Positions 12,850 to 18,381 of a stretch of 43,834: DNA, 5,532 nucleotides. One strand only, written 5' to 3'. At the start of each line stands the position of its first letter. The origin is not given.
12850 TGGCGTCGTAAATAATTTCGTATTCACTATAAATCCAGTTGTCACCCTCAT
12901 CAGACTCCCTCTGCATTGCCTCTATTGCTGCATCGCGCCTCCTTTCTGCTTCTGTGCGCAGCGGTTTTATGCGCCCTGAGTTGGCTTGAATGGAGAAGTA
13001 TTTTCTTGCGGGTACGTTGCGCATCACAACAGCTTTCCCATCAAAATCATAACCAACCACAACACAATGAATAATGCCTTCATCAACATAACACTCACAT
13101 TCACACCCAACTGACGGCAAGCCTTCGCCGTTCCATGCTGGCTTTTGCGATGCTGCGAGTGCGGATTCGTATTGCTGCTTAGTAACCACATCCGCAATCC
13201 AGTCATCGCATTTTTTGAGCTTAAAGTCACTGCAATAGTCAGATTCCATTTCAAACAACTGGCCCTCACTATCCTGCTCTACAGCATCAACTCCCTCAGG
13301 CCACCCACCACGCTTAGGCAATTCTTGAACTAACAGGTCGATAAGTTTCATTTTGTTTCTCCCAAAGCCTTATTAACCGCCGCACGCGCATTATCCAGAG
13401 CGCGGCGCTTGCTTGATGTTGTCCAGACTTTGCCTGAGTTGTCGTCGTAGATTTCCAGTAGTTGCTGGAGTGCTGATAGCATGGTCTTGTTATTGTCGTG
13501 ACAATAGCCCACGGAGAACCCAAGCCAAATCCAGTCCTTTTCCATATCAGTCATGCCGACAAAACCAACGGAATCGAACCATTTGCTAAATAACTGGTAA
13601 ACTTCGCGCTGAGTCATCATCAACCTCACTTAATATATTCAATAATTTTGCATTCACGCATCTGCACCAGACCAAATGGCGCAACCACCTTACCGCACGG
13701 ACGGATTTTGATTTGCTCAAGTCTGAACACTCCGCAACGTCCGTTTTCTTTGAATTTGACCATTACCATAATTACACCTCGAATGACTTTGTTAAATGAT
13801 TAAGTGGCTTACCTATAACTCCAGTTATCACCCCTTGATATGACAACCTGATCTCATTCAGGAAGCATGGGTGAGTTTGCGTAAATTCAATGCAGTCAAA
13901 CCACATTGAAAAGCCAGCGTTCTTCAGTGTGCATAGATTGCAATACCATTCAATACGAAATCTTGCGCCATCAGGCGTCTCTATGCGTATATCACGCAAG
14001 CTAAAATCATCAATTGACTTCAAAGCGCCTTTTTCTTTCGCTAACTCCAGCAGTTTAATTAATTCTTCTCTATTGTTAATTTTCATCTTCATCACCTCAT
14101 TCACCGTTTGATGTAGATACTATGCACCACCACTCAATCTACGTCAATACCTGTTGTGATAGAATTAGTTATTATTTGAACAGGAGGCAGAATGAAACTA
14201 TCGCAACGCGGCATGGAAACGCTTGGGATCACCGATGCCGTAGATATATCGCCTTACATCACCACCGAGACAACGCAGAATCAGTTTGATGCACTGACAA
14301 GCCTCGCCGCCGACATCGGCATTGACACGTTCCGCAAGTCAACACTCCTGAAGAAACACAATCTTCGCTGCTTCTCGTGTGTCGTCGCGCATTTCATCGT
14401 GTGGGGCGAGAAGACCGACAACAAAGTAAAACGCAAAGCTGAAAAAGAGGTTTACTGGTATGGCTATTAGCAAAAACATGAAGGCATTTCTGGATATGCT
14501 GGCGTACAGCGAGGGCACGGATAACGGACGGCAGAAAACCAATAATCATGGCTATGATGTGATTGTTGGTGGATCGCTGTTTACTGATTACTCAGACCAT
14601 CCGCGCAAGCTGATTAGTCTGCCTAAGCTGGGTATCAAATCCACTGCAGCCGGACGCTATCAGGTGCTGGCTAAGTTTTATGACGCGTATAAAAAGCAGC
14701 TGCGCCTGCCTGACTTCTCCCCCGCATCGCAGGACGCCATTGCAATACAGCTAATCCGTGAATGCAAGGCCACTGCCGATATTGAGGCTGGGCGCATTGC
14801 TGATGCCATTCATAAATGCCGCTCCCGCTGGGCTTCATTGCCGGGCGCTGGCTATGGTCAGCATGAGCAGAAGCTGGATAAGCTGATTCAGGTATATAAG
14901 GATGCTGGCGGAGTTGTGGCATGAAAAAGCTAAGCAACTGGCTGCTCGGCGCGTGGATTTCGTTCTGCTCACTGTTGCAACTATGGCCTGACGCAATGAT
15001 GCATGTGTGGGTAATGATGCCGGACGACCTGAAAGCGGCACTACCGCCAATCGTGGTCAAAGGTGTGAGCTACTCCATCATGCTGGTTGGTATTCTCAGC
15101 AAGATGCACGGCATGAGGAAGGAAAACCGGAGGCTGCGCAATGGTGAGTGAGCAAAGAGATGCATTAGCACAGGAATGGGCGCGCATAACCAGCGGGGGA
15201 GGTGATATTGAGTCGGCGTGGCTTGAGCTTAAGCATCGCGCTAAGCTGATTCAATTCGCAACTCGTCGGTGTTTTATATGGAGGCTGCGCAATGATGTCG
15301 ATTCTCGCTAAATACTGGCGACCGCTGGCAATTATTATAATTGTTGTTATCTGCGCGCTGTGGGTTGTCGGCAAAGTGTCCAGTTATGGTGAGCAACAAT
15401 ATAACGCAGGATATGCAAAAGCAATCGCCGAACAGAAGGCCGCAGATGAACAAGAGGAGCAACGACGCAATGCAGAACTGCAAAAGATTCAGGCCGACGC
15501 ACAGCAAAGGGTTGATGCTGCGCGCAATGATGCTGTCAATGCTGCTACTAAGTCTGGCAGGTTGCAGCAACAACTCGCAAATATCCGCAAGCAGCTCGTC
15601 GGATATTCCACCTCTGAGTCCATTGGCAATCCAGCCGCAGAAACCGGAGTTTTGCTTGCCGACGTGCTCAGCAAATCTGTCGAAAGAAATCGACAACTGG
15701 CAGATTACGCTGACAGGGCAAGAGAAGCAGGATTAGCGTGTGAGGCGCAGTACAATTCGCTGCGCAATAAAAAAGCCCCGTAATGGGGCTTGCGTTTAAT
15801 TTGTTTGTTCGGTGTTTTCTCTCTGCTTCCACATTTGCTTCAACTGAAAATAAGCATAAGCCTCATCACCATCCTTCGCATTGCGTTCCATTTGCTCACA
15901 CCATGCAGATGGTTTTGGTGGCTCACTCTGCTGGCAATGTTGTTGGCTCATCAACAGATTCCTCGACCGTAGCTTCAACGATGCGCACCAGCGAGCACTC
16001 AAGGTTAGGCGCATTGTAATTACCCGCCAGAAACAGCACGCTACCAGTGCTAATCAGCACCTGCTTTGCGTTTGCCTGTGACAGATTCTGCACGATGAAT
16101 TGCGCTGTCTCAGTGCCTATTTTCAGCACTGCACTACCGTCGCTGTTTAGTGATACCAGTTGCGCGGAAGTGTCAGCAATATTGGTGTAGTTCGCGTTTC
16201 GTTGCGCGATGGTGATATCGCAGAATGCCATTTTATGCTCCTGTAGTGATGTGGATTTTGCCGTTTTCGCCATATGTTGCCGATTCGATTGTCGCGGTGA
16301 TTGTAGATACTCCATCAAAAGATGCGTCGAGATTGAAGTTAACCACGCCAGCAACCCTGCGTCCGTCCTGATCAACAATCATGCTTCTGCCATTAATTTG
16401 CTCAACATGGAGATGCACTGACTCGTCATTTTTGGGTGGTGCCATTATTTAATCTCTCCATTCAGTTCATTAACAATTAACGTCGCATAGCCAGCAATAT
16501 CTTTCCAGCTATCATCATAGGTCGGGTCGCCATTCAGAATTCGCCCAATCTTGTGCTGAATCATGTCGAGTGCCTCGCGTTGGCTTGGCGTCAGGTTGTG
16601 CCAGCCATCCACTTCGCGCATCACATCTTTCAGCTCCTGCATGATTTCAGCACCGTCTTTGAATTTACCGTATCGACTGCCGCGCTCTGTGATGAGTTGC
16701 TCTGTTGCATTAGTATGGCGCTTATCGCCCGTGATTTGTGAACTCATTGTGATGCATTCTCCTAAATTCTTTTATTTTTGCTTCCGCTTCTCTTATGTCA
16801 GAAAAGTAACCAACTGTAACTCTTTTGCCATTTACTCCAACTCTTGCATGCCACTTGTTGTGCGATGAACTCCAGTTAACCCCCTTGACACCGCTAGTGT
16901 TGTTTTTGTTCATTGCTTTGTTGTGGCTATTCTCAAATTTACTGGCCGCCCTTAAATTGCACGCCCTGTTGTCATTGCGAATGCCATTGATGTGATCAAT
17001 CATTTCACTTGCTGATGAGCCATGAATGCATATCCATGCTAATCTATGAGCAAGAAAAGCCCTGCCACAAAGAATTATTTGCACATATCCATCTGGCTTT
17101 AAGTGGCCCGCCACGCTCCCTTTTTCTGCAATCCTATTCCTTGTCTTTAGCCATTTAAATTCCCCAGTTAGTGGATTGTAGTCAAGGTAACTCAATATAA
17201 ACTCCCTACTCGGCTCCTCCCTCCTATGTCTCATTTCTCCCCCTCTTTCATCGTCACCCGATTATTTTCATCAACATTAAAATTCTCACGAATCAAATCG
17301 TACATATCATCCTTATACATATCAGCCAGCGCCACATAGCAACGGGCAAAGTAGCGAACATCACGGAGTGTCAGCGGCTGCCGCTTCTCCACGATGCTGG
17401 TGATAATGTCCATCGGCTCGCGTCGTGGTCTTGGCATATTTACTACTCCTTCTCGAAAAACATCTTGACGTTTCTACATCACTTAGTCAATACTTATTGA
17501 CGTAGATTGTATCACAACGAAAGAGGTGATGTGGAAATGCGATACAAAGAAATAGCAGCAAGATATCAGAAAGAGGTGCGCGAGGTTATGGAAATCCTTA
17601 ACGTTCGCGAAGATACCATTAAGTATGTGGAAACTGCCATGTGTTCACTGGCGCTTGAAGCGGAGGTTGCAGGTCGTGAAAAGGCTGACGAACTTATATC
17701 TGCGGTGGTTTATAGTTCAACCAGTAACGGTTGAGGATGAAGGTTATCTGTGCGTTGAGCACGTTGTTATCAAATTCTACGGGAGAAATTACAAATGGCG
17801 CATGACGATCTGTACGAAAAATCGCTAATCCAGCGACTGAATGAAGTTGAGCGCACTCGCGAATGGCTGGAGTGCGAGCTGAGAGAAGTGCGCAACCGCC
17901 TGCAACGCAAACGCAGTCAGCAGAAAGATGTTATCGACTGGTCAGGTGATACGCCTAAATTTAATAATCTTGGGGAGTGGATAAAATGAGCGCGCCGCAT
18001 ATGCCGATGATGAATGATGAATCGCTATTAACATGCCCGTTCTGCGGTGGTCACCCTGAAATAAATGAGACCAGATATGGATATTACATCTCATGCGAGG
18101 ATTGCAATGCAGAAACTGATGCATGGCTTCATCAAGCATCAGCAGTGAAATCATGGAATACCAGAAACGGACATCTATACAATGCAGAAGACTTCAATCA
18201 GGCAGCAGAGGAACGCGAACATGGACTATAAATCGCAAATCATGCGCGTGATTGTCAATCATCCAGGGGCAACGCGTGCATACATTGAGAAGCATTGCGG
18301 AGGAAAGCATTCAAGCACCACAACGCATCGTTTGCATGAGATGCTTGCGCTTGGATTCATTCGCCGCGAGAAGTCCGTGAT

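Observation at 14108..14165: Recurrent 12-mer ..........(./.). and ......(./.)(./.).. motif family confined to intergenic regions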

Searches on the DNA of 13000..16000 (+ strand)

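Call 5: search_dna_similar(query=window:13000-16000:+, collection=phages, mode=near, max_rows=20)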
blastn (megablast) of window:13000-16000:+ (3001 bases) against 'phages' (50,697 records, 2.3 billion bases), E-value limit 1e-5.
Records with a match: 204; places in all: 269; records where one place covers at least 80% of the query: 0.
Best place of each record, by identity: 90-95% 61; 80-90% 129; 60-80% 14.
By first word of the organism name: Salmonella 137; Klebsiella 29; Escherichia 28; Shigella 4; Flyfo 2; Acinetobacter 1; Citrobacter 1; Enterobacter 1; phage 1.
By host as written in the record: - 71; Klebsiella pneumoniae 19; Escherichia coli 11; Salmonella enterica 11; Salmonella enterica subsp. enterica serovar Typhimurium 9; Salmonella sp. 8; Salmonella enterica subsp. enterica serovar Enteritidis 4; Klebsiella pneumoniae DA591 4; and 45 more.
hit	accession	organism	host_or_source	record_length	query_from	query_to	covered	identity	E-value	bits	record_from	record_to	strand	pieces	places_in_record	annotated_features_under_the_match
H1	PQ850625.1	Escherichia phage SandraMuster_Bas78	Escherichia coli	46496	299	3001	75%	91.4%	0e+0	3104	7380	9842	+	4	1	Rz-like spanin | endolysin (x2) | hypothetical protein (x6) | holin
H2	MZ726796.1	Escherichia phage vB_EcoS_ASO78B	Escherichia coli O78 Strain ECL23026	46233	299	3001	75%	90.7%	0e+0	3028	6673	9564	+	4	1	tail protein | lysozyme (x2) | hypothetical protein (x8) | terminator (x2)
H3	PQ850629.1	Escherichia phage SusanneMuster_Bas79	Escherichia coli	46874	299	3001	75%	91.0%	0e+0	3042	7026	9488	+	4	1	Rz-like spanin | endolysin (x2) | hypothetical protein (x6) | holin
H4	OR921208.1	Salmonella phage PJN025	Salmonella sp.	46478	1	3001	75%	90.1%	0e+0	2923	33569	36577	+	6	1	Rz-like spanin | endolysin | hypothetical protein (x7) | lysozyme | holin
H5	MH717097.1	Escherichia phage C1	Escherichia coli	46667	294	3001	75%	89.1%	0e+0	2785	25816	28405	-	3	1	tail protein | endolysin | hypothetical protein (x6) | putative lysozyme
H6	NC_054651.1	Escherichia phage C1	Escherichia coli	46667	294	3001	75%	89.1%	0e+0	2785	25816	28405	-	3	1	Rz-like spanin | endolysin (x2) | hypothetical protein (x5) | holin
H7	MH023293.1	Escherichia phage vB_EcoS Sa179lw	Escherichia coli STEC O179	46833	94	3001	75%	89.0%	0e+0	2781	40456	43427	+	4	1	putative inner-membrane spanin protein Rz | R: endolysin | hypothetical protein (x8) | putative lysozyme-like domain-containing protein | putative holin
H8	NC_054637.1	Escherichia phage vB_EcoS Sa179lw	Escherichia coli STEC O179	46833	94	3001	75%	89.0%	0e+0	2781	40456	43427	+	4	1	Rz-like spanin | R: endolysin | hypothetical protein (x8) | endolysin | holin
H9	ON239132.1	Escherichia phage S192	Escherichia coli 192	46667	294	3001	74%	89.2%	0e+0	2785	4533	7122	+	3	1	tail protein | lysin | hypothetical protein (x6) | lysozyme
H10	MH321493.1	Salmonella phage Skate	Salmonella enterica subsp. enterica ...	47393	300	3001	71%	90.0%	0e+0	2741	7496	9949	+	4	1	I-spanin | endolysin/transglycosylase | hypothetical protein (x6) | endolysin/glycosidase | O-spanin | and 3 other names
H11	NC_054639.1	Salmonella phage Skate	Salmonella enterica subsp. enterica ...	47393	300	3001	71%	90.0%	0e+0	2741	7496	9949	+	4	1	Rz-like spanin (x2) | endolysin (x2) | hypothetical protein (x6) | holin | terminator | and 1 other names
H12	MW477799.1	Salmonella phage vB_Se_STGO-35-1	Salmonella enterica subsp. enterica ...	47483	349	3001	69%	91.2%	0e+0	2826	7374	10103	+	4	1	DUF2514 protein of unknown function | lysin | hypothetical protein (x6) | lysozyme | putative holin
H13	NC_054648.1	Salmonella phage vB_Se_STGO-35-1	Salmonella enterica subsp. enterica ...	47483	349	3001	69%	91.2%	0e+0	2826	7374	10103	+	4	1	Rz-like spanin | endolysin (x2) | hypothetical protein (x5) | holin | regulator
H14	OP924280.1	Salmonella phage vB_Se_EI_sp1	Salmonella enterica subsp. enterica ...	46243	349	3001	69%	91.2%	0e+0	2826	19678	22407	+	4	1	record has no annotation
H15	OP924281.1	Salmonella phage vB_Se_EI_sp2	Salmonella enterica subsp. enterica ...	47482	349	3001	69%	91.2%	0e+0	2826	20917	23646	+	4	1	record has no annotation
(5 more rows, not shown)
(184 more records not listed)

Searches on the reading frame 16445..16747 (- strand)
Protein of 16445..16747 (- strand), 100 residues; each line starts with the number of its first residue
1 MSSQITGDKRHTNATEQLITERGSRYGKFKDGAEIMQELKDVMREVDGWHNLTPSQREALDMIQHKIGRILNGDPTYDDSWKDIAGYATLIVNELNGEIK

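Call 85: search_protein_families(library=pfam, max_evalue=0.01, proteins=[window:16445-16747:-])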
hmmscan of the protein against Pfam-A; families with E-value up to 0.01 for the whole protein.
window:16445-16747:- (100 aa): 1 family
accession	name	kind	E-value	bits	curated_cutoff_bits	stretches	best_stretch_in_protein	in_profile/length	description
PF19905.4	DUF6378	-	5.4e-07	30.2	27.1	1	14-91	6-77/81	Domain of unknown function (DUF6378)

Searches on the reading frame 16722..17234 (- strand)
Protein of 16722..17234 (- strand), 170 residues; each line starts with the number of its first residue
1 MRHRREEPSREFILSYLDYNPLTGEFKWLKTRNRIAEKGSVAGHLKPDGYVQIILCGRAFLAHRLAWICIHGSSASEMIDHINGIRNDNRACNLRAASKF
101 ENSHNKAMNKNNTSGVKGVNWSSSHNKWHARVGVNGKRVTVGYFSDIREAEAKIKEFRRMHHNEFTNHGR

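Call 54: search_protein_families(library=pfam, max_evalue=0.01, proteins=[window:16722-17234:-])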
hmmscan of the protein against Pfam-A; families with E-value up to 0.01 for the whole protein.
window:16722-17234:- (170 aa): 2 families
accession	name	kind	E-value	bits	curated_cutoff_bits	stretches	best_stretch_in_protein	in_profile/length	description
PF13392.12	HNH_3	-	9e-10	38.5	24.8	1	61-103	2-45/46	HNH endonuclease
PF00847.26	AP2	-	0.00092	19.9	33.3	1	114-159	1-49/54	AP2 domain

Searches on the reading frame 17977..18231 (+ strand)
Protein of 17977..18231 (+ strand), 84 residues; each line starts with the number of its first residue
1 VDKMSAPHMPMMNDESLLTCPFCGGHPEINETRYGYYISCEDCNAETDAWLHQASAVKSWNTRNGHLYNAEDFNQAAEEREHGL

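Call 87: search_protein_families(library=pfam, max_evalue=0.01, proteins=[window:17977-18231:+])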
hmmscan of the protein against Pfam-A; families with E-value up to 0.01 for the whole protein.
window:17977-18231:+ (84 aa): 3 families
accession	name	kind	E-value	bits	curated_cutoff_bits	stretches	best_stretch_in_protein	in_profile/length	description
PF14354.12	Lar_restr_allev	-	5.8e-13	49.3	28.6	1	16-64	2-58/58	Restriction alleviation protein Lar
PF09723.15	Zn_ribbon_8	-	0.0034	17.8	34.4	0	10-25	20-34/41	Zinc ribbon domain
PF01396.24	Zn_ribbon_Top1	-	0.0068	16.6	32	0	19-41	3-25/39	Topoisomerase DNA binding C4 zinc finger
